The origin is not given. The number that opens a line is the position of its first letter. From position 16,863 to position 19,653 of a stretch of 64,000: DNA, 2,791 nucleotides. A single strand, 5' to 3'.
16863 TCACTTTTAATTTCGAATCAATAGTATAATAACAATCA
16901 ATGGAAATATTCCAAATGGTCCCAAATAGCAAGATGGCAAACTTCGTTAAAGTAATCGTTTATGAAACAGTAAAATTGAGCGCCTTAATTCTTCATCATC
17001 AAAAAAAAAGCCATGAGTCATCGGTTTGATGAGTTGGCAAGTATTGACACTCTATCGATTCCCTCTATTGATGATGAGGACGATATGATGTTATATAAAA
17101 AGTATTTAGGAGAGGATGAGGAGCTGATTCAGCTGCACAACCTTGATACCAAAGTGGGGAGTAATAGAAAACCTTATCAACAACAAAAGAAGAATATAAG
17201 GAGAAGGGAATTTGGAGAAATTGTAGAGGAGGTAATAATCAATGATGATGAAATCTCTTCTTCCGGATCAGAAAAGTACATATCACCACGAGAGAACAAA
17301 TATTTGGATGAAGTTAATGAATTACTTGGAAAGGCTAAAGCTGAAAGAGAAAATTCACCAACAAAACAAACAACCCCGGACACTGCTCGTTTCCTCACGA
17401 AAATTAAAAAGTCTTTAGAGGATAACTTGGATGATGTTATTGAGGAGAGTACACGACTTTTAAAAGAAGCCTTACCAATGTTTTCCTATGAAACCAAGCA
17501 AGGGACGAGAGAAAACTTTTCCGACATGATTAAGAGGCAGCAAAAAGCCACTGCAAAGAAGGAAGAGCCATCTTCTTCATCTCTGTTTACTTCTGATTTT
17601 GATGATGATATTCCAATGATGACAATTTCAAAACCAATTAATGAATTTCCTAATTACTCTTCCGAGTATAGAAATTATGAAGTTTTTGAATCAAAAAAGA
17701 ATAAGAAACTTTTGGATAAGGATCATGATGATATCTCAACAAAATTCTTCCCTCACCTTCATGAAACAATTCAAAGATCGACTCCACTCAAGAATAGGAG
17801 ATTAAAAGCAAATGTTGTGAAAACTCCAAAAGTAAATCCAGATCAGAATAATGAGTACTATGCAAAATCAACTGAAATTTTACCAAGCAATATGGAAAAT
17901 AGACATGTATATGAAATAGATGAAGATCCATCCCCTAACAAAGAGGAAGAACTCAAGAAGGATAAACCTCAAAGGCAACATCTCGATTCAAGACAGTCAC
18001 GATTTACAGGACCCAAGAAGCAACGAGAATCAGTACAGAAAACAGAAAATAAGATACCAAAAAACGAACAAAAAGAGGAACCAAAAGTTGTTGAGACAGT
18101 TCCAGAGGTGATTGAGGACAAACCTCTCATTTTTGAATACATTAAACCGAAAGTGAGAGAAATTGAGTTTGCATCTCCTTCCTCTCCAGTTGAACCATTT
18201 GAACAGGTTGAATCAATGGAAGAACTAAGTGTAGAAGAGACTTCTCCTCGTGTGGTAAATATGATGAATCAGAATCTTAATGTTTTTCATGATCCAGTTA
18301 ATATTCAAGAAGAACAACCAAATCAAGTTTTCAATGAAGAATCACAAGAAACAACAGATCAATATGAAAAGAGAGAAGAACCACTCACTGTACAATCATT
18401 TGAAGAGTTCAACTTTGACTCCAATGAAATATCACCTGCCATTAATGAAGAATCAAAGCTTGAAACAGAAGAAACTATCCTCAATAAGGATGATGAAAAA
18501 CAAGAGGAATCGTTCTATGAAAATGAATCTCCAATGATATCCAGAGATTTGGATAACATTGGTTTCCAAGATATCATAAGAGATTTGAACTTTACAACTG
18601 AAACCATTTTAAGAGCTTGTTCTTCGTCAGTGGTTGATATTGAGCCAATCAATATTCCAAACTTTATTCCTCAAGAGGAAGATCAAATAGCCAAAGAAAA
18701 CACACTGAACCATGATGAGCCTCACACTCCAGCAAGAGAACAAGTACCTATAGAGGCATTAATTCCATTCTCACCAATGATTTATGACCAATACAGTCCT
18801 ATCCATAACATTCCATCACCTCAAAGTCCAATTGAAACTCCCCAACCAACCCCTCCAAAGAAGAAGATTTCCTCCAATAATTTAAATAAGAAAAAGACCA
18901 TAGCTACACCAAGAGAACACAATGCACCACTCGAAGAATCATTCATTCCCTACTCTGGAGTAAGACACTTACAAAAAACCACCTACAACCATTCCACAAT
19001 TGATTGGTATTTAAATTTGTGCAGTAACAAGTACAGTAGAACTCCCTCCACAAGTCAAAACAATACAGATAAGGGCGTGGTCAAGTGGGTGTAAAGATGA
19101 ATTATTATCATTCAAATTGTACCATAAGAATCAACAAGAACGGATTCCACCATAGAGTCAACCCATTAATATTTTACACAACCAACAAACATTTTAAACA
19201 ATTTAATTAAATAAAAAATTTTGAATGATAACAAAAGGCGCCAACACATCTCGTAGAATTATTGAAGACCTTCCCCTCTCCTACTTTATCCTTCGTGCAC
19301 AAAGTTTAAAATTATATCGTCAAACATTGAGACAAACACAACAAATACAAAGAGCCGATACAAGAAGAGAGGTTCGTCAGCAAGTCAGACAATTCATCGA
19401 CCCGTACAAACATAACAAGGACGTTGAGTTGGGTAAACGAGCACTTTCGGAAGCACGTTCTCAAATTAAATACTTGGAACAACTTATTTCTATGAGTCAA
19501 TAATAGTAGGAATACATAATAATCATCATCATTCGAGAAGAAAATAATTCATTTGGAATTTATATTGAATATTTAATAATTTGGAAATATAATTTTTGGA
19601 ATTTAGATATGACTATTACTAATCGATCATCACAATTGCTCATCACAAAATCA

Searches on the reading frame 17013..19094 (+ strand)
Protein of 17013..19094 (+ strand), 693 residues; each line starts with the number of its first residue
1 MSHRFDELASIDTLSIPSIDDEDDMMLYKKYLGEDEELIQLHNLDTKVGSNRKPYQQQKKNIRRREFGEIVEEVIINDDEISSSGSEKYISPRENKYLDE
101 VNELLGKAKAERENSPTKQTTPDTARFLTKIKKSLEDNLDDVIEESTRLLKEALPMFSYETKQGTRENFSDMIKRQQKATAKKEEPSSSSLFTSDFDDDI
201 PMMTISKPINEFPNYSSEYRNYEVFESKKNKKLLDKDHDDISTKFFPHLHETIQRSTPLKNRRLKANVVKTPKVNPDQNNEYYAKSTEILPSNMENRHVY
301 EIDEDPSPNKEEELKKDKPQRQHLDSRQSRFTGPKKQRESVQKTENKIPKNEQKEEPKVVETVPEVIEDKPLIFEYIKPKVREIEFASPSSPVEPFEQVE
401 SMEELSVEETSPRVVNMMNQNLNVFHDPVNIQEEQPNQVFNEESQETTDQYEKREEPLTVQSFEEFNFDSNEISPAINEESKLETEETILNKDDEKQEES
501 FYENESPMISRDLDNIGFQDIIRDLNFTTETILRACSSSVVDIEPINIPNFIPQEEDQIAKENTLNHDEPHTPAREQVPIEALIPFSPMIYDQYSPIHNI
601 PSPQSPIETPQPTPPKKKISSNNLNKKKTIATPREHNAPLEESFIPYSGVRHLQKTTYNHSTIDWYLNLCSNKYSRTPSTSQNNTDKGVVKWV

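Call 3: search_protein_families(library=pfam, proteins=[window:17013-19094:+], max_evalue=10)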
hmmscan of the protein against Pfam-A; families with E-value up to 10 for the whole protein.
window:17013-19094:+ (693 aa): 1 family
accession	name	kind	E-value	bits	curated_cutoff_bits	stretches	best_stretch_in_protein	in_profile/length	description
PF01466.24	Skp1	-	1.2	9.5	22.3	0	547-563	28-45/48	Skp1 family, dimerisation domain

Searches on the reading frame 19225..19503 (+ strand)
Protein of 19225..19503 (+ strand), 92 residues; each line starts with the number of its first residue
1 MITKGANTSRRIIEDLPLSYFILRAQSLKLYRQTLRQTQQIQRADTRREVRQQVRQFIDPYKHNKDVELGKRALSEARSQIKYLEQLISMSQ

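Call 3: search_protein_families(library=pfam, proteins=[window:19225-19503:+], max_evalue=10)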
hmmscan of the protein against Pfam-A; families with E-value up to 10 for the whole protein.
window:19225-19503:+ (92 aa): 5 families
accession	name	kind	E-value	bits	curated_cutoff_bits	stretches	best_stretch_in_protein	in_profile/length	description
PF05347.21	Complex1_LYR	-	4.7e-07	30.1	24.8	1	26-81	2-57/59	Complex 1 protein (LYR family)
PF16034.10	JAKMIP_CC3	-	0.013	15.6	30.2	1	24-87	69-130/200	JAKMIP CC3 domain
PF20263.4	LYRM2-like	-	0.026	15.5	26.8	1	30-86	1-57/85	LYR motif-containing protein 2-like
PF13193.12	AMP-binding_C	-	0.043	15.2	24.5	1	43-71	41-67/76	AMP-binding enzyme C-terminal domain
PF16462.11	Phage_TAC_14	-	0.11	12.9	22.1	1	6-61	10-64/113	Phage tail assembly chaperone protein, TAC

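Call 49: search_solved_structures(query=A6, max_evalue=1, show_alignments=1)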
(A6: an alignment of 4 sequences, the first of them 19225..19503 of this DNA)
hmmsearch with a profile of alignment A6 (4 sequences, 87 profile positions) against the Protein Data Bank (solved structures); distinct sequences matched with E-value up to 1: 22.
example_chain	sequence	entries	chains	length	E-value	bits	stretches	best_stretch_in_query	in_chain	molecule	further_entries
6odd_B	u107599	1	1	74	0.0051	20.2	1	19-64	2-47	LYR motif-containing protein 4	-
5usr_B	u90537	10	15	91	0.0066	19.8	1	19-64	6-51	LYR motif-containing protein 4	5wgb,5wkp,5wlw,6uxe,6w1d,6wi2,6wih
6nzu_B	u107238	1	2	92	0.0068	19.8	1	19-64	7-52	LYR motif-containing protein 4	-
8pk8_B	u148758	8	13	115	0.013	18.9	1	19-64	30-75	LYR motif-containing protein 4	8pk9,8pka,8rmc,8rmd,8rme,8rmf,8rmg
6zka_t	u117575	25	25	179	0.075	16.4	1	14-74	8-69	NADH:ubiquinone oxidoreductase subunit B9 | NADH dehydrogenase [ubiquinone] 1 beta subcomplex subunit 9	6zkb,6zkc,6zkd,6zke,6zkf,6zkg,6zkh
7zd6_t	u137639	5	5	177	0.077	16.4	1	14-74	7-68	NADH dehydrogenase [ubiquinone] 1 beta subcomplex subunit 9 | Complex I-B22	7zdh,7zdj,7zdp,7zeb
5lnk_t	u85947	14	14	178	0.078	16.4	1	14-74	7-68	Mitochondrial complex I, B22 subunit | NADH:ubiquinone oxidoreductase subunit B9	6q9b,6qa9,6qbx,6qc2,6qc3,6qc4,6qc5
5o31_n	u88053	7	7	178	0.14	15.6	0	15-74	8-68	NADH dehydrogenase [ubiquinone] 1 beta subcomplex subunit 9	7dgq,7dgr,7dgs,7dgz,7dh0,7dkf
7qsd_n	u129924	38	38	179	0.14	15.6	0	15-74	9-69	NADH dehydrogenase [ubiquinone] 1 beta subcomplex subunit 9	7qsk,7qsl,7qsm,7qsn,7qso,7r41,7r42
9cwt_p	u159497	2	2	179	0.15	15.4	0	19-75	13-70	NADH dehydrogenase [ubiquinone] 1 beta subcomplex subunit 9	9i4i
9ti4_p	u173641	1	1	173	0.18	15.2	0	19-75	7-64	NADH dehydrogenase [ubiquinone] 1 beta subcomplex subunit 9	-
5xtc_p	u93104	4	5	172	0.19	15.2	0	19-75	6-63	NADH dehydrogenase [ubiquinone] 1 beta subcomplex subunit 9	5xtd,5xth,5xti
9w2u_n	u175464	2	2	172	0.19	15.1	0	15-74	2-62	NADH dehydrogenase [ubiquinone] 1 beta subcomplex subunit 9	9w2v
1v89_A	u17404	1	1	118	0.24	14.8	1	3-28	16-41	Hypothetical protein KIAA0053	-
6s1m_A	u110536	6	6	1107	0.3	14.5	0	8-33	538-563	DNA polymerase delta catalytic subunit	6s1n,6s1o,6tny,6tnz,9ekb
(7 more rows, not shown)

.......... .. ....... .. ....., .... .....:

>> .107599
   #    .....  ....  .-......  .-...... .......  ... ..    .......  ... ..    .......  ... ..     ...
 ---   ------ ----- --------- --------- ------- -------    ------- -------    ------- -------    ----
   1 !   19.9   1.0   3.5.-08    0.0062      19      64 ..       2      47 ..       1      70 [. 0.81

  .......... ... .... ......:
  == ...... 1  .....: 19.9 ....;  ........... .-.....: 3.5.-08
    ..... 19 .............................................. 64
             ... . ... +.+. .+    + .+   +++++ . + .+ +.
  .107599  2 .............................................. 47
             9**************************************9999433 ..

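Call 70: find_homologous_proteins(query=A7, max_evalue=0.001)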
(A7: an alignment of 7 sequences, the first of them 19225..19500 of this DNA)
Query A7 (7 sequences) (92 aa, profile of the alignment): 12 proteins with E <= 0.001 among 587 candidates.
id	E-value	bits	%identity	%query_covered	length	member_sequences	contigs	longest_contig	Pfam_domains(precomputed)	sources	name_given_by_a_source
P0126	1.2e-35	139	41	86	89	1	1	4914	PF20263.5,PF05347.22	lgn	-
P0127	5.3e-34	134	58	100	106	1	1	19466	PF05347.22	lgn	-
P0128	3.0e-33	132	46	90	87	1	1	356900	-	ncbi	ncbi:hypothetical protein ABK040_012883 [Willaertia magna]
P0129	5.3e-33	131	100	100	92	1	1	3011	PF05347.22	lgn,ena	-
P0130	6.6e-33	131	79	100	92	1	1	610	PF05347.22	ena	-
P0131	1.0e-32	130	41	89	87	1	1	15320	PF20263.5,PF13233.13,PF05347.22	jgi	jgi:hypothetical protein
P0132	2.7e-31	125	29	84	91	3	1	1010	PF05347.22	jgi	jgi:hypothetical protein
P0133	3.1e-30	122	36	91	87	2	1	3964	PF13233.13,PF05347.22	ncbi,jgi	jgi:hypothetical protein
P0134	2.6e-25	106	40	90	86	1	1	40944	PF05347.22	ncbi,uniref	ncbi:hypothetical protein AKO1_015195 [Acrasis kona]|uniref:LYR motif-containing protein 2 n=1 Tax=A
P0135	1.8e-23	100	37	83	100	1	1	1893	PF05347.22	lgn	-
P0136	3.3e-13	67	34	68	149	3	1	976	-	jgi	jgi:hypothetical protein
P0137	4.0e-11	61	36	45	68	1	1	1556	-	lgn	-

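Call 71: find_encoding_contigs(protein=P0134, flank=4000, max_places=2)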
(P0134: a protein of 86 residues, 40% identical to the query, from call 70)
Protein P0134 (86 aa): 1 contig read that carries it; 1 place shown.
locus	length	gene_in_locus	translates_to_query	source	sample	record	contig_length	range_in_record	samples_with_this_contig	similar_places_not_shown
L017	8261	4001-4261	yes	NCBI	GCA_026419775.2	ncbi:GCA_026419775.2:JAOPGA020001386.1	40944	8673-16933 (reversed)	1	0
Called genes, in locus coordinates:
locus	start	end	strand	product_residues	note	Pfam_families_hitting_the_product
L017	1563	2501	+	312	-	PF02714:RSN1_7TM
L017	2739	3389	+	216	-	-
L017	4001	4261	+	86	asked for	PF05347:Complex1_LYR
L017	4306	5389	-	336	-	PF02493:MORN (faint), PF13920:zf-C3HC4_3, PF14447:Prok-RING_4 (weak)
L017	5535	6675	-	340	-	PF01694:Rhomboid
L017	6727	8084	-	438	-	PF01467:CTP_transf_like (faint)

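Call 78: search_protein_families(library=pfam, alignment_id=A7, max_evalue=0.1)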
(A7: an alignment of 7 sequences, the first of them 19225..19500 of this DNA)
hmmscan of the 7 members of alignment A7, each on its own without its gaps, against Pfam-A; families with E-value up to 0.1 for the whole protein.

A. member 1, window:19225-19500:+ (92 aa): 4 families
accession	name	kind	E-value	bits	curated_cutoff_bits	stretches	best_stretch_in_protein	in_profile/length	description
PF05347.21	Complex1_LYR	-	4.7e-07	30.1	24.8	1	26-81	2-57/59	Complex 1 protein (LYR family)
PF16034.10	JAKMIP_CC3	-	0.013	15.6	30.2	1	24-87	69-130/200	JAKMIP CC3 domain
PF20263.4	LYRM2-like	-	0.026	15.5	26.8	1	30-86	1-57/85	LYR motif-containing protein 2-like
PF13193.12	AMP-binding_C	-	0.043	15.2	24.5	1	43-71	41-67/76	AMP-binding enzyme C-terminal domain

B. families by the number of members that match (of 7 scanned): 10 families
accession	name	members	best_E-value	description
PF05347.21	Complex1_LYR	7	1.2e-12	Complex 1 protein (LYR family)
PF20263.4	LYRM2-like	7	3.4e-06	LYR motif-containing protein 2-like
PF13233.12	Complex1_LYR_2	4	6.7e-08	Complex1_LYR-like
PF12213.14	Dpoe2NT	1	0.01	DNA polymerases epsilon N terminal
PF23655.1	LYRM_2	1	0.01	LYR motif containing domain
PF16034.10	JAKMIP_CC3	1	0.013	JAKMIP CC3 domain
PF07877.16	DUF1661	1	0.02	Protein of unknown function (DUF1661)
PF13193.12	AMP-binding_C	1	0.043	AMP-binding enzyme C-terminal domain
PF01280.26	Ribosomal_L19e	1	0.043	Ribosomal protein L19e, N-terminal domain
PF15068.11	FAM101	1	0.088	FAM101 family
